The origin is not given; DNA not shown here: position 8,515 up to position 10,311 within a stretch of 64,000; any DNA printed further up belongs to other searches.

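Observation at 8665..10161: RRE-YcaO fusion with PxP-type C-terminus and its own terminator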

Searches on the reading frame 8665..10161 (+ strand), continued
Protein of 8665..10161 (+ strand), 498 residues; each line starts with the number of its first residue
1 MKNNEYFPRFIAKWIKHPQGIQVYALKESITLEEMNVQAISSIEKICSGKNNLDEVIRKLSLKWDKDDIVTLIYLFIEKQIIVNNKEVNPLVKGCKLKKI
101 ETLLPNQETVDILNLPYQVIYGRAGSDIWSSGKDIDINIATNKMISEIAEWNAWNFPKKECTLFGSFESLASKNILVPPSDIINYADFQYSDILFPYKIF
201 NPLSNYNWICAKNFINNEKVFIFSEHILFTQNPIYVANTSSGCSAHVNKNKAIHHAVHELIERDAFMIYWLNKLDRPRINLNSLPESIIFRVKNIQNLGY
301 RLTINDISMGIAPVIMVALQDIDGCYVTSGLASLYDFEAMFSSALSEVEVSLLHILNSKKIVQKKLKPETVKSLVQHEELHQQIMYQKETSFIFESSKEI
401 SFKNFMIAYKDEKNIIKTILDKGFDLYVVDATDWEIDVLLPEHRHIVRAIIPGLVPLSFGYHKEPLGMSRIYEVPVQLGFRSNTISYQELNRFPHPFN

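Call 98: find_encoding_contigs(protein=P0017, flank=5000, max_places=2)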
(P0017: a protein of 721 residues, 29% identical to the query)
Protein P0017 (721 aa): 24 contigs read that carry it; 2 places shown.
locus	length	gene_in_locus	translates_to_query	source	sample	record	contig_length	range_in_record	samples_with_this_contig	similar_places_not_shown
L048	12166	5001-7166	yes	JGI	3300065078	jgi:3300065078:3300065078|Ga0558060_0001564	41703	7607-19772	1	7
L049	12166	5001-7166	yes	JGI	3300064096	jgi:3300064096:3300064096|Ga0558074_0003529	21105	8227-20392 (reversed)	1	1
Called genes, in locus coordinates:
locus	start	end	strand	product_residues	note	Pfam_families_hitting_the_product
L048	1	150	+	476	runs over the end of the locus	PF01336:tRNA_anti-codon, PF00152:tRNA-synt_2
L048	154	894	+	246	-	PF00106:adh_short, PF08659:KR, PF13561:adh_short_C2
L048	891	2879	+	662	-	PF05201:GlutR_N (weak), PF00152:tRNA-synt_2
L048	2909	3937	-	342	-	PF04909:Amidohydro_2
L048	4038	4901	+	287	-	PF24827:AstE_AspA_cat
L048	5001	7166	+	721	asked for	PF00881:Nitroreductase, PF02624:YcaO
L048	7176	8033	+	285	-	PF10026:DUF2268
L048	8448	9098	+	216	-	-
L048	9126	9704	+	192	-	-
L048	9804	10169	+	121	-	-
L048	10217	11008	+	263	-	-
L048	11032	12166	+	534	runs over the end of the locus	PF02518:HATPase_c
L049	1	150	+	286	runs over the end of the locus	?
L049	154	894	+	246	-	PF00106:adh_short, PF08659:KR, PF13561:adh_short_C2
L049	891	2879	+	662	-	PF05201:GlutR_N (weak), PF00152:tRNA-synt_2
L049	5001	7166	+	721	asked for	PF00881:Nitroreductase, PF02624:YcaO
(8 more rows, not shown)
